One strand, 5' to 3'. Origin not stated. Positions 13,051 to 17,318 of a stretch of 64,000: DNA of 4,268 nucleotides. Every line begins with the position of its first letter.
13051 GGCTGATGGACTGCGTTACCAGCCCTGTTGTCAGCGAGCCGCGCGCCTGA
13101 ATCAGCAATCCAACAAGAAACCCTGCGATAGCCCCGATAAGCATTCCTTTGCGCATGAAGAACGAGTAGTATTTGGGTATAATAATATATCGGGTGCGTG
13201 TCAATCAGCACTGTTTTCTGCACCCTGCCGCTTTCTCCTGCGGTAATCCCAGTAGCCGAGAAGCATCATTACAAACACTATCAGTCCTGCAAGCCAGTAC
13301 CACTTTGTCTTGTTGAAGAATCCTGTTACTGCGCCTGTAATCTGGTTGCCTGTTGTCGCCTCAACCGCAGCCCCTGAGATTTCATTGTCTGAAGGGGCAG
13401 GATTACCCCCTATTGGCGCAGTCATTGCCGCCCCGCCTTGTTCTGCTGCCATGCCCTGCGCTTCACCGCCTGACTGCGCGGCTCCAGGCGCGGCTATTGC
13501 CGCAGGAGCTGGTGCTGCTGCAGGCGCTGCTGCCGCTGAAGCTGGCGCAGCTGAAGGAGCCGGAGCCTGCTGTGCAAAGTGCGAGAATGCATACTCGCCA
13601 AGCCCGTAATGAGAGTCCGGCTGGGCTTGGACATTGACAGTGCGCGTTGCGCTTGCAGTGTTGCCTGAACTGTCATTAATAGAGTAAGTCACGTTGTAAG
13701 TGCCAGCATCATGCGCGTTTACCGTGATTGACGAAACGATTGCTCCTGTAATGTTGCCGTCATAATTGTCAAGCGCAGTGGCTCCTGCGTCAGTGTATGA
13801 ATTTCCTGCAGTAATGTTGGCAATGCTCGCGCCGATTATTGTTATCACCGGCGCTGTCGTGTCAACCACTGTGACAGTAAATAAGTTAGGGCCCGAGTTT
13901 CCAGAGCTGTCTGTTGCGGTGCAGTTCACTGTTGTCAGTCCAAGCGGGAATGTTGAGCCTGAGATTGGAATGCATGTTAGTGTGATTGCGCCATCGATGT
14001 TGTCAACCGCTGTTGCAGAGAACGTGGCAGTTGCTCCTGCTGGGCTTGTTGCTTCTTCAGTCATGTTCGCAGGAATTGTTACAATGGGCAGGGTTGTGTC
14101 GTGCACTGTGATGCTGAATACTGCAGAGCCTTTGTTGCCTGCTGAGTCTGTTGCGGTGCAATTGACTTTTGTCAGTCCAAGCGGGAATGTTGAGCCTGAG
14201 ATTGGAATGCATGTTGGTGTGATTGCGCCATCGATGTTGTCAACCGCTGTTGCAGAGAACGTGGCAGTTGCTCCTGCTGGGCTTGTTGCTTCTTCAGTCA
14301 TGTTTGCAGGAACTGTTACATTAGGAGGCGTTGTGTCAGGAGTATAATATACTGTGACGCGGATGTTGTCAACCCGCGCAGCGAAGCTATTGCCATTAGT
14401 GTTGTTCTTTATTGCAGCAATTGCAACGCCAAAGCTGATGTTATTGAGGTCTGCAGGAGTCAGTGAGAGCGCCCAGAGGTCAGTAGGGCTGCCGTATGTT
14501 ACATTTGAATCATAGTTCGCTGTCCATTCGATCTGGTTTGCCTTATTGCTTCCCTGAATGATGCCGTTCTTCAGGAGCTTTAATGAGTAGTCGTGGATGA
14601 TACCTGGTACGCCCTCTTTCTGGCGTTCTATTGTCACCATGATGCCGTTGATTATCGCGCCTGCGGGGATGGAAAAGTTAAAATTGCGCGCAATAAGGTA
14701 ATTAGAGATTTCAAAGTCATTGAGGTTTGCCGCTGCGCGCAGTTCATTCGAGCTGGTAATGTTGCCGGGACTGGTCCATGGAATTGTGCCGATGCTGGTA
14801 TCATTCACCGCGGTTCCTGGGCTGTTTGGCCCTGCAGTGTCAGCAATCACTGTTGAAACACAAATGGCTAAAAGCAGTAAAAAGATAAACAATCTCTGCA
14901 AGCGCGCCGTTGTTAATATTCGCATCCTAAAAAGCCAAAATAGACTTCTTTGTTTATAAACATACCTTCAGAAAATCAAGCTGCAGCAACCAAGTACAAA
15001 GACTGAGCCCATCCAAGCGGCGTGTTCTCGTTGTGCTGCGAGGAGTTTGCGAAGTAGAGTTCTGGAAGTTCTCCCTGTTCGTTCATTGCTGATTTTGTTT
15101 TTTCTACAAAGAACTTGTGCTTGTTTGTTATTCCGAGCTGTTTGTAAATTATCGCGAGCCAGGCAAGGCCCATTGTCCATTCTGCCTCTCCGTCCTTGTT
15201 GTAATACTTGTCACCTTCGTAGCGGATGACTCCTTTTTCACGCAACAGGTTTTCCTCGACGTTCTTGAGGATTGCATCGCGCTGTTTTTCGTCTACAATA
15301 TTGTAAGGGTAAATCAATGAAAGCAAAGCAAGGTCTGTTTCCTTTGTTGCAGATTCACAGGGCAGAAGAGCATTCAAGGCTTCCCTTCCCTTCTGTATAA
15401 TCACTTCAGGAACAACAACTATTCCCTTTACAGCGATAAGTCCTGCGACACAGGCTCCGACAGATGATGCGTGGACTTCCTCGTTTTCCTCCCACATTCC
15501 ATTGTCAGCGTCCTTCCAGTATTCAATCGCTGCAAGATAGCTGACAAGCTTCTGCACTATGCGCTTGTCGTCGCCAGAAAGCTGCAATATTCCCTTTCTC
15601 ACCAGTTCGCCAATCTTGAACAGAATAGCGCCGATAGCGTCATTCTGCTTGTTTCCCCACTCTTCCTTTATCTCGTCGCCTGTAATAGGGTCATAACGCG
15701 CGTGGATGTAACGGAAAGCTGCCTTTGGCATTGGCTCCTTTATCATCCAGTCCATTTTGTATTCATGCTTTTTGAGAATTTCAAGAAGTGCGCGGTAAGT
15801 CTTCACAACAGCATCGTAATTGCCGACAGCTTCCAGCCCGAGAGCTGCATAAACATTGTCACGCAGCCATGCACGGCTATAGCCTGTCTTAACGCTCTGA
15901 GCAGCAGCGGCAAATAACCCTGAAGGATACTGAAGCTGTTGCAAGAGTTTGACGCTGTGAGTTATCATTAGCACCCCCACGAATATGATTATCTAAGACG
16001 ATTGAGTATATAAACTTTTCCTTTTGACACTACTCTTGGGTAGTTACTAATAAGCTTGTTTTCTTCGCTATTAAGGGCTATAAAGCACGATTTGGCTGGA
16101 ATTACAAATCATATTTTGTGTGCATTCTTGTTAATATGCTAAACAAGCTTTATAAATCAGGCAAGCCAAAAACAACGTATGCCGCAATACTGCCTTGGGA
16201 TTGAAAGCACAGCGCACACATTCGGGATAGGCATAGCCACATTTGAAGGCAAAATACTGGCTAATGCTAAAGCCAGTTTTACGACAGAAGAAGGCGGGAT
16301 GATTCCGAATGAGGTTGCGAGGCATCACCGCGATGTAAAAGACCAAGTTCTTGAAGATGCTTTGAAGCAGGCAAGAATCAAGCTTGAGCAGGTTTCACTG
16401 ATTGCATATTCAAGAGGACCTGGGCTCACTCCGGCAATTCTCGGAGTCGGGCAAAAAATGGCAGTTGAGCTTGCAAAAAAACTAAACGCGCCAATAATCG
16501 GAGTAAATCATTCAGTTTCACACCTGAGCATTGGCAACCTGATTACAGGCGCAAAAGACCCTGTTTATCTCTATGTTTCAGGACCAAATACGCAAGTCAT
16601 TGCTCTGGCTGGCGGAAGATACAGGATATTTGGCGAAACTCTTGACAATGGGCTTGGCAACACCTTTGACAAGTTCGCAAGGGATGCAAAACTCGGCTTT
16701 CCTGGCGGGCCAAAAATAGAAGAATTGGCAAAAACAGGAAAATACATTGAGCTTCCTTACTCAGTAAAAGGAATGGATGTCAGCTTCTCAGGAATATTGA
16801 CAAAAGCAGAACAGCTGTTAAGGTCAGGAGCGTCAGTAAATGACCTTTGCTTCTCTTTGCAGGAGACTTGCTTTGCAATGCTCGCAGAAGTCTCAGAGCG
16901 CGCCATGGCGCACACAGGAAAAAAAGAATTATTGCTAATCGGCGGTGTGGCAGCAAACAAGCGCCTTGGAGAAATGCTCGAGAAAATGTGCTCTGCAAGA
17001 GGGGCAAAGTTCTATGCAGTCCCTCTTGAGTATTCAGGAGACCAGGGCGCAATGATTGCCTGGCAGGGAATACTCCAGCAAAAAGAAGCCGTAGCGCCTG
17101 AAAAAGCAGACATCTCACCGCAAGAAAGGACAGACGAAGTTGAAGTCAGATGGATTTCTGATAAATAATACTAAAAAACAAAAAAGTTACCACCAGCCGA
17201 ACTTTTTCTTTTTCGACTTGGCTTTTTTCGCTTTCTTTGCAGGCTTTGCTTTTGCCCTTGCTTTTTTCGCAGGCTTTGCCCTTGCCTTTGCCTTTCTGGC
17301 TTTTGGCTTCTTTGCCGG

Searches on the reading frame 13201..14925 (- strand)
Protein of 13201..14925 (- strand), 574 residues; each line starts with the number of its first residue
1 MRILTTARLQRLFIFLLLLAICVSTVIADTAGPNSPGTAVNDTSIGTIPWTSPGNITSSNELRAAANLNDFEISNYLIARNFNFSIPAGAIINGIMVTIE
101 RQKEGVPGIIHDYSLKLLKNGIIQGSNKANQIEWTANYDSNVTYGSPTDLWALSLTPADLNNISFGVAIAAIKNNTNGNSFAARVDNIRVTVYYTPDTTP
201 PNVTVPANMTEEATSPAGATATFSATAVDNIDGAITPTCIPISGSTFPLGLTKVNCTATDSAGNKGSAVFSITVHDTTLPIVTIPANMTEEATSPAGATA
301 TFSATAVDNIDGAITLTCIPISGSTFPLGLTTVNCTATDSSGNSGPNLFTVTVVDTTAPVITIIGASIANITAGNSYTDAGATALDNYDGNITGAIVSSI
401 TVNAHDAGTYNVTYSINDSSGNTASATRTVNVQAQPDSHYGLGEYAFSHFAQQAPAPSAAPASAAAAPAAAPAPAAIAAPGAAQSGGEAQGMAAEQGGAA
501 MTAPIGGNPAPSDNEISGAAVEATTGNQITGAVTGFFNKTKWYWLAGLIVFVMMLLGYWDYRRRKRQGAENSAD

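Call 15: search_protein_families(library=pfam, proteins=[window:13201-14925:-], max_evalue=0.001)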
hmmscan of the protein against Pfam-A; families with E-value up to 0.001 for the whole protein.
window:13201-14925:- (574 aa): 2 families
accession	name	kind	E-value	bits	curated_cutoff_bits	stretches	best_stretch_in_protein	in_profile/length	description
PF02494.22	HYR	-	3.1e-23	82.4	21.7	2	196-274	1-81/81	HYR domain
PF16403.11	Bact_surface_Ig-like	-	7.1e-19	68.1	27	1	361-432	1-71/71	Bacterial surface protein, Ig-like domain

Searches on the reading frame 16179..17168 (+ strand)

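Call 15: search_protein_families(library=pfam, proteins=[window:16179-17168:+], max_evalue=0.001)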
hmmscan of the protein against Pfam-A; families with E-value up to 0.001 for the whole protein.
window:16179-17168:+ (329 aa): 2 families
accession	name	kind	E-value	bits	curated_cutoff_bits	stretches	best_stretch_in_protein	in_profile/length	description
PF00814.31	TsaD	-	3.2e-76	257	24.8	1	26-295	2-264/264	tRNA N6-adenosine threonylcarbamoyltransferase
PF22521.2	HypF_C_2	-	8.8e-08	32.6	27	1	179-284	122-230/241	Carbamoyltransferase, Kae1-like Domain, second subdomain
